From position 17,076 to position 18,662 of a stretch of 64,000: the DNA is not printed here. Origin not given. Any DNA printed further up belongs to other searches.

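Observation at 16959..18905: REC - degenerate protein-kinase-like domain - OmpR winged-helix: a three-part regulator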

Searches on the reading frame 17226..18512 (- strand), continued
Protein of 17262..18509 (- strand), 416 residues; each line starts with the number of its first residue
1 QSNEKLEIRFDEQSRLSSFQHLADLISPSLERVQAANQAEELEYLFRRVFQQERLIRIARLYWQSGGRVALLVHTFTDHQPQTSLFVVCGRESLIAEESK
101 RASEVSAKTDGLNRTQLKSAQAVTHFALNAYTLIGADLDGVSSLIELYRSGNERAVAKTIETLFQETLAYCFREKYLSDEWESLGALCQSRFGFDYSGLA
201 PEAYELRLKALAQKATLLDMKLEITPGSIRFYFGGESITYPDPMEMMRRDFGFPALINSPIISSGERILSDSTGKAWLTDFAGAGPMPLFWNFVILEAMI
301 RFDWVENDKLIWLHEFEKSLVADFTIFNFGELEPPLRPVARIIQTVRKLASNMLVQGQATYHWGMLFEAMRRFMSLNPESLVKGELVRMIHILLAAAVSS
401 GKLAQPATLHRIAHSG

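Call 41: search_protein_families(library=pfam, proteins=[L003:6762-7592:+, L013:6709-7539:+, L010:4918-5808:+, L008:6745-7605:+, L012:682-1353:+, L011:5288-5959:+, L018:463-1158:+, L019:6254-6889:+, L014:6598-7476:+, L005:6688-7554:+], max_evalue=0.01)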
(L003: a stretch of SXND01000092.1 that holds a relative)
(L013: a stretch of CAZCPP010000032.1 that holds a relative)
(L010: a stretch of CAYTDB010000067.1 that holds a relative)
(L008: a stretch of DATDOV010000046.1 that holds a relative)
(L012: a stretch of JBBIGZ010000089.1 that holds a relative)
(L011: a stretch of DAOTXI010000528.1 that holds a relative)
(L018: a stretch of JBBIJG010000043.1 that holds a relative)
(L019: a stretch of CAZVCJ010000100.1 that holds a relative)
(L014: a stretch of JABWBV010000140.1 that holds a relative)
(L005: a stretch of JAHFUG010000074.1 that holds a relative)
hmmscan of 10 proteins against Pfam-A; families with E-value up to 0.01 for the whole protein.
L003:6762-7592:+ (276 aa): 3 families
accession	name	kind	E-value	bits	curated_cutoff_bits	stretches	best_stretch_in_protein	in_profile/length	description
PF10137.14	CAP12-PCTIR_TIR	-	8.4e-34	116.6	24.7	1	131-250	1-118/119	CAP12/Pycsar effector protein, TIR domain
PF00072.30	Response_reg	-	2e-08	34.8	30.2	1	6-102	1-94/111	Response regulator receiver domain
PF07521.17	RMMBL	-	0.0027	18.1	21.6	1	120-159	23-61/63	Zn-dependent metallo-hydrolase RNA specificity domain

L013:6709-7539:+ (276 aa): 3 families
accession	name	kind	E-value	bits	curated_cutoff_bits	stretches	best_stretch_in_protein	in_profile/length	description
PF13676.11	TIR_2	-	1.1e-28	100.6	28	1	143-263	1-120/122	TIR domain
PF00072.30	Response_reg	-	6.3e-10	39.6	30.2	1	14-135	1-111/111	Response regulator receiver domain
PF01582.25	TIR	-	0.0011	19.2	21.3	1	155-221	18-83/179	TIR domain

L010:4918-5808:+ (296 aa): 2 families
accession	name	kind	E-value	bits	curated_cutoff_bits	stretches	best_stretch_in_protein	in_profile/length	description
PF13676.11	TIR_2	-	2.9e-26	92.8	28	1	160-274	1-110/122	TIR domain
PF00072.30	Response_reg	-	4.3e-09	36.9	30.2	1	32-151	1-110/111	Response regulator receiver domain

L008:6745-7605:+ (286 aa): 3 families
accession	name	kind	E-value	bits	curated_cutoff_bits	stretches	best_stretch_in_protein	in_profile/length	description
PF10137.14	CAP12-PCTIR_TIR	-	1.6e-32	112.4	24.7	1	139-255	2-118/119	CAP12/Pycsar effector protein, TIR domain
PF00072.30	Response_reg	-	2.8e-12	47.2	30.2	1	6-122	1-108/111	Response regulator receiver domain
PF20161.5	VpsR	-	0.007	16.5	23.7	0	20-63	24-67/121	VpsR domain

L012:682-1353:+ (223 aa): 1 family
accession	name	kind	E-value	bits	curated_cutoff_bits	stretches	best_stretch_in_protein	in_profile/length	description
PF00072.30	Response_reg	-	1.1e-11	45.3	30.2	1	6-124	1-110/111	Response regulator receiver domain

L011:5288-5959:+ (223 aa): 1 family
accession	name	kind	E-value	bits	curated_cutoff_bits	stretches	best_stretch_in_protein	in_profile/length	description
PF00072.30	Response_reg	-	5.2e-13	49.6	30.2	1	29-148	1-111/111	Response regulator receiver domain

L018:463-1158:+ (231 aa): 1 family
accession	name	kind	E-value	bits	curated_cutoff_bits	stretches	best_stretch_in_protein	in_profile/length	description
PF00072.30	Response_reg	-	6.7e-11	42.8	30.2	1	12-144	1-111/111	Response regulator receiver domain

L019:6254-6889:+ (211 aa): 2 families
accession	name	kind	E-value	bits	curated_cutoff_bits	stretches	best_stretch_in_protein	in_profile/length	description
PF00072.30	Response_reg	-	1.4e-08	35.3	30.2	1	6-124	1-110/111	Response regulator receiver domain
PF06066.16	SepZ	-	0.0011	19.6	27.3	1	119-187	4-71/99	SepZ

L014:6598-7476:+ (292 aa): 2 families
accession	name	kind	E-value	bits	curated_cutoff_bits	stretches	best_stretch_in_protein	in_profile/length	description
PF00072.30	Response_reg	-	4.1e-12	46.7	30.2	1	7-124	2-110/111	Response regulator receiver domain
PF20712.2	CyanoTRADDas_TM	-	1.3e-07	32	24.3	1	192-245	11-65/68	Cyanobacterial TRADD-N associated 2-Transmembrane domain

L005:6688-7554:+ (288 aa): 3 families
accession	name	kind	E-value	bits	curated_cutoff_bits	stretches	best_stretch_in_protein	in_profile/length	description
PF20712.2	CyanoTRADDas_TM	-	4.1e-13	49.7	24.3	1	151-210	1-61/68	Cyanobacterial TRADD-N associated 2-Transmembrane domain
PF00072.30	Response_reg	-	6.4e-08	33.2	30.2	1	5-123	1-110/111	Response regulator receiver domain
PF20990.2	DUF2207_C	-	0.00046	20.4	33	1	126-238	103-214/247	Predicted membrane protein (DUF2207) C-terminal domain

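Call 46: search_protein_families(library=pfam, proteins=[L005:9667-10818:+, L010:7934-8563:+, L012:3546-4268:+, L003:9647-10435:+, L002:9817-10584:+, L006:9630-11042:+, L013:9697-10608:+, L020:9834-10436:+, L018:4028-5365:+, L011:5961-6569:+], max_evalue=0.01)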
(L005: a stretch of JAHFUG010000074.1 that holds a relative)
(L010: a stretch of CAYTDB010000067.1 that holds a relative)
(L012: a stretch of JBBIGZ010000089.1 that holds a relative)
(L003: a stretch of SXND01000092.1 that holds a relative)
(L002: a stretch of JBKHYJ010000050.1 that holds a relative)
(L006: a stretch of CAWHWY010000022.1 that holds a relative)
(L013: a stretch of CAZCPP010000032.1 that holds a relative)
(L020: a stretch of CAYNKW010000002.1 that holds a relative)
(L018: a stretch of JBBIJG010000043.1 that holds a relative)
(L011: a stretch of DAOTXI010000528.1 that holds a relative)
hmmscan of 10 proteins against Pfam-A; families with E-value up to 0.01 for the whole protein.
L005:9667-10818:+ (383 aa): 5 families
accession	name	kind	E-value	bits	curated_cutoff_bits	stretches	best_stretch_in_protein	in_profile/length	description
PF16653.10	Sacchrp_dh_C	-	2e-38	133.5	31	1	128-373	1-265/265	Saccharopine dehydrogenase C-terminal domain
PF03435.24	Sacchrp_dh_NADP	-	1.3e-22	81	25.1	1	3-123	1-128/129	Saccharopine dehydrogenase NADP binding domain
PF01488.26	Shikimate_DH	-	6.6e-05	23.4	24.3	1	2-87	14-93/138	Shikimate / quinate 5-dehydrogenase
PF03446.21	NAD_binding_2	-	0.00025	21.5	21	1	2-124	1-115/161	NAD binding domain of 6-phosphogluconate dehydrogenase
PF02737.24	3HCDH_N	-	0.0037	17.7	22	1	2-53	1-53/180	3-hydroxyacyl-CoA dehydrogenase, NAD binding domain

L010:7934-8563:+ (209 aa): 7 families
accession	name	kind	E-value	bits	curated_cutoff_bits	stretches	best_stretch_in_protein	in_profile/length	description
PF12128.14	DUF3584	-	0.00023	19.3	31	1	48-126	599-676/1191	Protein of unknown function (DUF3584)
PF04977.20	DivIC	-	0.00045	20.4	28.9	1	31-77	1-47/80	Septum formation initiator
PF06785.16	UPF0242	-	0.0011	19.5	33.5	1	26-126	43-134/194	Uncharacterised protein family (UPF0242) N-terminus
PF01166.23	TSC22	-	0.0011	19.5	30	0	52-77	12-37/57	TSC-22/dip/bun family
PF14662.11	KASH_CCD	-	0.0034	17.8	43.3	1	52-150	72-173/191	Coiled-coil region of CCDC155 or KASH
PF09726.14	Macoilin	-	0.0057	15.8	32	1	53-125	389-464/671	Macoilin family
PF13851.11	GAS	-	0.0064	16.3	32.3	0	52-123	31-119/200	Growth-arrest specific micro-tubule binding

L012:3546-4268:+ (240 aa): 0 families

L003:9647-10435:+ (262 aa): 2 families
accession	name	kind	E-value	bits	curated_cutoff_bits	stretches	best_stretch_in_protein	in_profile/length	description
PF00378.25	ECH_1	-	1.4e-67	228.1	27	1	12-261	4-250/251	Enoyl-CoA hydratase/isomerase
PF16113.10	ECH_2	-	2.5e-33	116.4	27.2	1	15-203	2-190/335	Enoyl-CoA hydratase/isomerase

L002:9817-10584:+ (255 aa): 1 family
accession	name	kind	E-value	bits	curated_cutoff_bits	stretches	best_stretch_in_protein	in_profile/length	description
PF00226.36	DnaJ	-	3.7e-06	27.4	27.8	1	3-56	1-51/63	DnaJ domain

L006:9630-11042:+ (470 aa): 1 family
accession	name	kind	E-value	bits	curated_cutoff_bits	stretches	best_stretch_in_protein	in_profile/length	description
PF02446.23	Glyco_hydro_77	-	3.4e-159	531.1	25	1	11-458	1-450/465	4-alpha-glucanotransferase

L013:9697-10608:+ (303 aa): 0 families

L020:9834-10436:+ (200 aa): 0 families

L018:4028-5365:+ (445 aa): 1 family
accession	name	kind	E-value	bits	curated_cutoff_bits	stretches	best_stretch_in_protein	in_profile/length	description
PF01145.31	Band_7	-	7.4e-09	36.3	23.6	1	70-243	2-170/176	SPFH domain / Band 7 family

L011:5961-6569:+ (202 aa): 0 families

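Call 52: find_homologous_proteins(query=A2, max_evalue=0.001)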
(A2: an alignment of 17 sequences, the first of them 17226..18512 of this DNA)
Query A2 (17 sequences) (429 aa, profile of the alignment): 50 proteins with E <= 0.001 among 8000 candidates.
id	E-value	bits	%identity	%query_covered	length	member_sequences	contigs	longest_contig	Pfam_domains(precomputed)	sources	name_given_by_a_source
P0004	1.8e-201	688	72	100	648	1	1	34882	PF00486.35,PF00072.31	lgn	-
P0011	6.4e-201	686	40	99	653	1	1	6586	PF19974.6,PF00486.35,PF00072.31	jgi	jgi:DNA-binding response OmpR family regulator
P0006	2.1e-195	668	69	99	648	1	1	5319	PF00486.35,PF00072.31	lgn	-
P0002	2.3e-195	667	73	99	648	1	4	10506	PF00486.35,PF23198.2,PF00072.31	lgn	-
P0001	9.8e-191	652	92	100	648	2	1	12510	PF00486.35,PF00072.31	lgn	-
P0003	8.3e-189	646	72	99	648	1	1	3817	PF00486.35,PF00072.31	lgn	-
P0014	5.0e-188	643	40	88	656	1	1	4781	PF00486.35,PF00072.31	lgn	-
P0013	1.1e-187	642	42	90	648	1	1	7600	PF00486.35,PF00072.31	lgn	-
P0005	1.3e-187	642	72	100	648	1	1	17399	PF00486.35,PF00072.31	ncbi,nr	ncbi:MAG: DNA-binding response regulator [Acidobacteria bacterium]|nr:DNA-binding response regulator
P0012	3.3e-186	637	40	90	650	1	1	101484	PF19974.6,PF00486.35,PF00072.31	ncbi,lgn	ncbi:MAG: winged helix-turn-helix domain-containing protein [Blastocatellia bacterium]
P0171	9.4e-185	632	40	100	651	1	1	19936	PF00486.35,PF00072.31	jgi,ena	-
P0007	9.4e-183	626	53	99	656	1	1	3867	PF19974.6,PF00486.35,PF00072.31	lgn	-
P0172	9.5e-182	623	40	90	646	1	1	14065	PF00486.35,PF00072.31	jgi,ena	-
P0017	1.3e-180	619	38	91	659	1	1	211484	PF00486.35,PF00072.31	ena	-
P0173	1.4e-180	619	38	95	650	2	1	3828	PF19974.6,PF00486.35,PF00072.31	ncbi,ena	ncbi:MAG TPA: DNA-binding response regulator [Blastocatellia bacterium]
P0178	9.2e-157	540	37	99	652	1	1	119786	PF00486.35,PF00072.31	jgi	jgi:DNA-binding response OmpR family regulator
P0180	1.1e-151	524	35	83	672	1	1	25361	PF19974.6,PF00486.35,PF00072.31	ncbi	-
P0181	6.1e-149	514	35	95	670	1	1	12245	PF19974.6,PF00486.35,PF00072.31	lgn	-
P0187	1.6e-131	457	37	83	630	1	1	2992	PF19974.6,PF00486.35,PF00072.31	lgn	-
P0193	1.8e-126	440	36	87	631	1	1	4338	PF19974.6,PF00486.35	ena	-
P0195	2.2e-125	437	36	92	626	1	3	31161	PF19974.6,PF00486.35,PF00072.31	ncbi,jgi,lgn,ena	-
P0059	5.8e-122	426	35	90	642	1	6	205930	PF00486.35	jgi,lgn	-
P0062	8.9e-121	422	32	90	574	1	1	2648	PF19974.6,PF00486.35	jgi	jgi:hypothetical protein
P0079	1.1e-108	382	36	79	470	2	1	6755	PF19974.6,PF00072.31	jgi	-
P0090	7.0e-94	333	31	87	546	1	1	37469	PF19974.6,PF00072.31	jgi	jgi:CheY-like chemotaxis protein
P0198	1.6e-82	296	28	99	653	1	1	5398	PF19974.6,PF00486.35,PF00072.31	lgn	-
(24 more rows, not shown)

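Call 53: find_encoding_contigs(protein=P0017, flank=10000, max_places=1)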
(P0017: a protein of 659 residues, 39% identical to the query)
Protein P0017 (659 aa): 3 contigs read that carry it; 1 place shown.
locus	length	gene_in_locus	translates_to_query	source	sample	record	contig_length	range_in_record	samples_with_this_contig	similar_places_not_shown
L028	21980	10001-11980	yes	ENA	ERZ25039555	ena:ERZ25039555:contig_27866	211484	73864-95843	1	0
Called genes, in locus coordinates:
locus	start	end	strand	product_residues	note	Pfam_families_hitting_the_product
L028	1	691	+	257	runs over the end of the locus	PF00142:Fer4_NifH, PF01656:CbiA, PF02374:ArsA_ATPase, PF06564:CBP_BcsQ (weak), PF09140:MipZ, PF10609:ParA, PF13614:AAA_31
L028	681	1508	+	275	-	PF02195:ParB_N, PF17762:HTH_ParB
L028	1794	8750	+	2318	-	PF00072:Response_reg, PF01590:GAF, PF13185:GAF_2, PF13492:GAF_3, PF01590:GAF, PF13185:GAF_2, PF01590:GAF, PF13185:GAF_2, +13 more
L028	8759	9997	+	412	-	PF00072:Response_reg (weak), PF23198:PDE8A_N (faint), PF00072:Response_reg, PF10137:CAP12-PCTIR_TIR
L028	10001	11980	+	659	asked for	PF00072:Response_reg (weak), PF00486:Trans_reg_C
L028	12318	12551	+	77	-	-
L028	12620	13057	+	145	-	PF08239:SH3_3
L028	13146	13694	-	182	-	-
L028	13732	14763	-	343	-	PF04613:LpxD, PF25084:LbH_EIF2B, PF25087:GMPPB_C, PF00132:Hexapep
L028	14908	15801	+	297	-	PF02899:Phage_int_SAM_1, PF13495:Phage_int_SAM_4 (weak), PF00589:Phage_integrase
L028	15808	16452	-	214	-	PF00496:SBP_bac_5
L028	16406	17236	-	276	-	PF00496:SBP_bac_5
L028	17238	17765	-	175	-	-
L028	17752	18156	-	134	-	-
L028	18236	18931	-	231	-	PF04542:Sigma70_r2, PF04545:Sigma70_r4 (weak), PF08281:Sigma70_r4_2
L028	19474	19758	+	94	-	-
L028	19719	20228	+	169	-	PF06114:Peptidase_M78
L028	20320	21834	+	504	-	PF03739:LptF_LptG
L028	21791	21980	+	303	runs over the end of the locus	PF03739:LptF_LptG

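Call 54: find_encoding_contigs(protein=P0059, flank=10000, max_places=2)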
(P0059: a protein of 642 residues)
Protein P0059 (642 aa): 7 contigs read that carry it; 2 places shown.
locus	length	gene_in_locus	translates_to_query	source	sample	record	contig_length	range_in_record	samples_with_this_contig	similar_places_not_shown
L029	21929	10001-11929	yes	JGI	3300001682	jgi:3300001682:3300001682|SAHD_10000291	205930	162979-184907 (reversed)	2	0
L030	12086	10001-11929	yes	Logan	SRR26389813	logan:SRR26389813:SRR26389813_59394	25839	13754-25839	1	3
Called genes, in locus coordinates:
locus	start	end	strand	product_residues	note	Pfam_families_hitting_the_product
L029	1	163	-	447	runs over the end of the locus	PF00083:Sugar_tr, PF07690:MFS_1, PF13347:MFS_2, PF12832:MFS_1_like, PF07690:MFS_1 (weak)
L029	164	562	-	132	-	-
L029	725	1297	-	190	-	PF03551:PadR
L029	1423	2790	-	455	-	-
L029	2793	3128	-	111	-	PF03551:PadR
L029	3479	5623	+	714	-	PF00575:S1, PF23459:S1_RRP5 (faint), PF00575:S1, PF00072:Response_reg, PF02518:HATPase_c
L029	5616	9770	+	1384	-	PF00072:Response_reg, PF01590:GAF, PF13185:GAF_2, PF01590:GAF, PF13185:GAF_2, PF13492:GAF_3, PF01590:GAF, PF13185:GAF_2, +7 more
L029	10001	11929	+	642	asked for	PF00486:Trans_reg_C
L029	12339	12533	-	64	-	-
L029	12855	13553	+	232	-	-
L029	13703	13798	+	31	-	-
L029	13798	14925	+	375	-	-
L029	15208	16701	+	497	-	PF04313:HSDR_N (faint), PF00270:DEAD, PF04851:ResIII, PF18766:SWI2_SNF2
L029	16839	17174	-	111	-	PF01909:NTP_transf_2 (weak), PF18765:Polbeta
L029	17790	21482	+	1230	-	PF01590:GAF, PF13185:GAF_2, PF00989:PAS, PF08448:PAS_4, PF13426:PAS_9, PF01590:GAF, PF13185:GAF_2, PF01590:GAF, +6 more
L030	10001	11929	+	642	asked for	PF00486:Trans_reg_C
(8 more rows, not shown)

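Call 55: find_encoding_contigs(protein=P0178, flank=10000, max_places=1)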
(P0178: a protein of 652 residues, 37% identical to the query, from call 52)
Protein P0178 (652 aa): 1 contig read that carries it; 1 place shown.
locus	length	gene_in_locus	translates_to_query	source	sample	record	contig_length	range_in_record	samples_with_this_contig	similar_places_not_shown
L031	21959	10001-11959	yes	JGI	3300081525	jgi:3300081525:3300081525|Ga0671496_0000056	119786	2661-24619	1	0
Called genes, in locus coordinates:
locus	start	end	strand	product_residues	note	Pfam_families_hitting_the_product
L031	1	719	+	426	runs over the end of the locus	PF01494:FAD_binding_3, PF13450:NAD_binding_8 (faint)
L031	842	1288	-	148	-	PF04098:Rad52_Rad22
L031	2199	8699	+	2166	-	PF00072:Response_reg, PF01590:GAF, PF13185:GAF_2, PF13492:GAF_3, PF01590:GAF, PF13185:GAF_2, PF01590:GAF, PF01590:GAF, +12 more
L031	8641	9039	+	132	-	PF00072:Response_reg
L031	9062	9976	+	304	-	PF00072:Response_reg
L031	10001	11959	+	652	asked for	PF00072:Response_reg (weak), PF00486:Trans_reg_C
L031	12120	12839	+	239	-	PF00756:Esterase (weak)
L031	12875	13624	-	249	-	PF07238:PilZ (weak)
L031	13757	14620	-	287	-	-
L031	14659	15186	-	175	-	PF13673:Acetyltransf_10, PF00583:Acetyltransf_1, PF13508:Acetyltransf_7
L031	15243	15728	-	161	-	PF01243:PNPOx_N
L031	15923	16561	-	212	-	-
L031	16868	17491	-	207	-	PF01726:LexA_DNA_bind, PF12802:MarR_2 (faint), PF13730:HTH_36 (weak), PF00717:Peptidase_S24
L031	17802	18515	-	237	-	PF04366:Ysc84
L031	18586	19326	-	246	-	PF04366:Ysc84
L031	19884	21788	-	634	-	-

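Call 73: find_related_loci(query=A2, collection=viral_contigs, flank=8000)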
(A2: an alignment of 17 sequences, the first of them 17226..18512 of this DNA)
Query A2 (429 aa) in viral_contigs; peptide patterns used: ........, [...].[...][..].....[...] (x = any residue, [..] = any of these).
53 stretches matched a pattern, but none encodes a relative of the query by tblastn (E <= 1e-3).
